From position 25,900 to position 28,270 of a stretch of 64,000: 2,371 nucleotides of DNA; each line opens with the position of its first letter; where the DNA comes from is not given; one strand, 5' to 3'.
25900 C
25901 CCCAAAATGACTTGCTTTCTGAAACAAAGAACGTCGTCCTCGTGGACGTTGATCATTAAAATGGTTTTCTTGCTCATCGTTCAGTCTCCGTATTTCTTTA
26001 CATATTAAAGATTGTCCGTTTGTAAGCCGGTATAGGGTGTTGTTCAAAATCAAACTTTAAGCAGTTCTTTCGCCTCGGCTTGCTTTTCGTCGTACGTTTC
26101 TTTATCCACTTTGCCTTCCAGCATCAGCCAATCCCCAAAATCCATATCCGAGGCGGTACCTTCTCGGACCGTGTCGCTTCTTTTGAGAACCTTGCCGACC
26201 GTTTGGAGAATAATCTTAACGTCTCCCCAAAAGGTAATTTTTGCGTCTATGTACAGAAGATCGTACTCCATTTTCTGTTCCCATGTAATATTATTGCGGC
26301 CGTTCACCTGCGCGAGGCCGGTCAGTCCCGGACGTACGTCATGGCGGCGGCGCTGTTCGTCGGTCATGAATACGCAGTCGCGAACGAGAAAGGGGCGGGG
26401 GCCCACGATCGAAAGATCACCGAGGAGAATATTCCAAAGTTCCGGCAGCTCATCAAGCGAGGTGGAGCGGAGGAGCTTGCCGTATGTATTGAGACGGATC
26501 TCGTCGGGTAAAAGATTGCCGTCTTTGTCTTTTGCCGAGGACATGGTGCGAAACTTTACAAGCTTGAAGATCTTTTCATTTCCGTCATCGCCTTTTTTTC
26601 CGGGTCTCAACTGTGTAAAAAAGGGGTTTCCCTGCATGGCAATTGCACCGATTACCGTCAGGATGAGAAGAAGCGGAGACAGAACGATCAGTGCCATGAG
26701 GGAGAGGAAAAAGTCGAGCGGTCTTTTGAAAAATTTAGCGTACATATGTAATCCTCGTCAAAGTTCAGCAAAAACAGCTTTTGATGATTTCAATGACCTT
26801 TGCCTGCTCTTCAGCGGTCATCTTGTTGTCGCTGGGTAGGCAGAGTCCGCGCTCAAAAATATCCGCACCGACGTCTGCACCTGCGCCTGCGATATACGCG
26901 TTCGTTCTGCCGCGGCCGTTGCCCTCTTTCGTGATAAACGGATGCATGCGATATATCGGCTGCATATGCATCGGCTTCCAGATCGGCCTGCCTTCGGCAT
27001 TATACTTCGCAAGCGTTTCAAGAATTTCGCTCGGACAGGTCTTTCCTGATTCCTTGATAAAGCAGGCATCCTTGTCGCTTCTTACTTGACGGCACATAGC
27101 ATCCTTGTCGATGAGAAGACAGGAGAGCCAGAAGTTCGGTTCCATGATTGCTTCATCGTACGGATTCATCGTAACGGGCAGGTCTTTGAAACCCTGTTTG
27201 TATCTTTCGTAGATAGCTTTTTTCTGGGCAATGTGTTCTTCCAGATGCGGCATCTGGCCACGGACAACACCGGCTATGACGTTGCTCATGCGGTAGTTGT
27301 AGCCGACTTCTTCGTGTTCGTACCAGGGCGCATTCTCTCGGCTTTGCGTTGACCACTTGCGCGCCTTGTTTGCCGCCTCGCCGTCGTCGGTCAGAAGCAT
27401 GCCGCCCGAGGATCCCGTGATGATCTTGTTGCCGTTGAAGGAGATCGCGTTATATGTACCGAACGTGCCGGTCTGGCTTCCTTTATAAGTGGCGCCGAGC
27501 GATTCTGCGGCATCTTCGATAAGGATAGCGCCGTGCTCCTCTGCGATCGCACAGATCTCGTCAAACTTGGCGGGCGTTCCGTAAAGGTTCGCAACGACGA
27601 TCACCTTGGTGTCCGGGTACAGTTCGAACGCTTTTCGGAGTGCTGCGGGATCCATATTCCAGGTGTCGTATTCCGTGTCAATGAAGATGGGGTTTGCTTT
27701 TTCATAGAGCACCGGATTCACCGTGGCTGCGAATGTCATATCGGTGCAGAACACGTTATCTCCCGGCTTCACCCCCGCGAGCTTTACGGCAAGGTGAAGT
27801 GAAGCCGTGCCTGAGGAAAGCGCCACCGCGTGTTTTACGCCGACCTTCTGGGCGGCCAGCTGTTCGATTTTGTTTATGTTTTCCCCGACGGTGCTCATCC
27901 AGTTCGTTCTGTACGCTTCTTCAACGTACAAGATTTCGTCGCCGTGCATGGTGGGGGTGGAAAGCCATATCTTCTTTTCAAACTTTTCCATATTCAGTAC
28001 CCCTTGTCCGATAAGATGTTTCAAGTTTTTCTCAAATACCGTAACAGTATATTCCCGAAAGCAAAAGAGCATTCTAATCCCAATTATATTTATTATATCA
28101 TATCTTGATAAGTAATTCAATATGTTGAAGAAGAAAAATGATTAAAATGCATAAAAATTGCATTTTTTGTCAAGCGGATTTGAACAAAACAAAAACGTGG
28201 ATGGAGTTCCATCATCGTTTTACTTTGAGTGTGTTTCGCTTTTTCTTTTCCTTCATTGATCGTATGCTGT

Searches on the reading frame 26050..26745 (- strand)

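Call 38: search_protein_families(library=pfam, proteins=[window:26050-26745:-], max_evalue=0.001)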
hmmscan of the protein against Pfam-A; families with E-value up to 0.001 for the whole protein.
window:26050-26745:- (231 aa): 1 family
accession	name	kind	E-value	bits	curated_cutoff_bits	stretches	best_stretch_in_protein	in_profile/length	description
PF02397.22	Bac_transf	-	2.7e-53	180.6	27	1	7-188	1-179/179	Bacterial sugar transferase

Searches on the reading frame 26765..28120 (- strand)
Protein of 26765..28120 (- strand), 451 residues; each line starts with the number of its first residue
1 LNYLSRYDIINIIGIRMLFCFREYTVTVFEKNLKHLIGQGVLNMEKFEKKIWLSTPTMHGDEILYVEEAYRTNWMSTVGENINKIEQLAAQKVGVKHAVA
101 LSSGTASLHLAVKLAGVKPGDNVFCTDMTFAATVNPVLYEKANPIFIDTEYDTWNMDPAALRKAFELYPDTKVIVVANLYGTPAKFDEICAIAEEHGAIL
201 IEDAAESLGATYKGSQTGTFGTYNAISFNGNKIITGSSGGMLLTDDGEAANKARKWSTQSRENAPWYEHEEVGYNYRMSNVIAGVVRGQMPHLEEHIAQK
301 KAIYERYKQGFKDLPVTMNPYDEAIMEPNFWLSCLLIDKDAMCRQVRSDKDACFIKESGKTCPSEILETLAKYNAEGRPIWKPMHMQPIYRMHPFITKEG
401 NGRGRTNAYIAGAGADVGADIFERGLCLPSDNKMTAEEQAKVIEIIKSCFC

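Call 38: search_protein_families(library=pfam, proteins=[window:26765-28120:-], max_evalue=0.001)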
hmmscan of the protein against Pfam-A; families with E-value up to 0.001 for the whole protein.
window:26765-28120:- (451 aa): 6 families
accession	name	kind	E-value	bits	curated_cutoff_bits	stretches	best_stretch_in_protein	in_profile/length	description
PF01041.23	DegT_DnrJ_EryC1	-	1e-83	282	19.8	1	59-446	4-359/360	DegT/DnrJ/EryC1/StrS aminotransferase family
PF01212.27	Beta_elim_lyase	-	1.7e-07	31.3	27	1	80-210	32-175/288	Beta-eliminating lyase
PF00155.27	Aminotran_1_2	-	2.8e-07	30.5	19.7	1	84-205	46-187/361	Aminotransferase class I and II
PF00266.25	Aminotran_5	-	0.00018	21.1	21.5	1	80-210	43-182/371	Aminotransferase class-V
PF09419.16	PGP_phosphatase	-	0.00037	20.6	20.4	0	132-195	39-102/168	Mitochondrial PGP phosphatase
PF01053.26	Cys_Met_Meta_PP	-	0.00078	18.5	27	0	85-205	57-175/381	Cys/Met metabolism PLP-dependent enzyme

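Call 46: search_protein_families(library=ncbifam, proteins=[window:26765-28120:-], max_evalue=0.00001)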
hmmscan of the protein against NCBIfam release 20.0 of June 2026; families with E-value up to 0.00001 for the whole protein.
window:26765-28120:- (451 aa): 10 families
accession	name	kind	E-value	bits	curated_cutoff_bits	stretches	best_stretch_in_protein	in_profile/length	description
TIGR04181.1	NHT_00031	hypoth_equivalog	3.9e-95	318.8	420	1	51-394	1-339/359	LegC family aminotransferase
TIGR03588.1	PseC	equivalog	8.6e-61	205.9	423.5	1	55-345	6-309/380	UDP-4-amino-4,6-dideoxy-N-acetyl-beta-L-altrosamine transaminase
NF008658.2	PRK11658.1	equivalog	2.2e-48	164.8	631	1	52-338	6-298/379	UDP-4-amino-4-deoxy-L-arabinose aminotransferase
NF008687.0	PRK11706.1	equivalog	5.8e-44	150.4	375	1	51-315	2-271/375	dTDP-4-amino-4,6-dideoxygalactose transaminase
TIGR04427.1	PLP_DesI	equivalog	1.6e-40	139.5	650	1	45-324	15-291/390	dTDP-4-dehydro-6-deoxyglucose aminotransferase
NF011936.0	PRK15407.1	equivalog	2.3e-36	125.4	423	1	44-250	30-241/440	lipopolysaccharide biosynthesis protein RfbH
TIGR02379.1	ECA_wecE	subfamily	3.2e-35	121.6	434.85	1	53-314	4-271/376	dTDP-4-amino-4,6-dideoxy-D-glucose transaminase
TIGR01977.1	am_tr_V_EF2568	hypoth_equivalog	7.7e-07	28.5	377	1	96-246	63-214/376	cysteine desulfurase family protein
NF000586.1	PRK00011.1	subfamily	8.9e-07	28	335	1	81-253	59-240/404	serine hydroxymethyltransferase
NF040779.1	Sec_lyase_SclA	exception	2.3e-06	26.8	525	0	102-247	68-215/378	selenocysteine lyase SclA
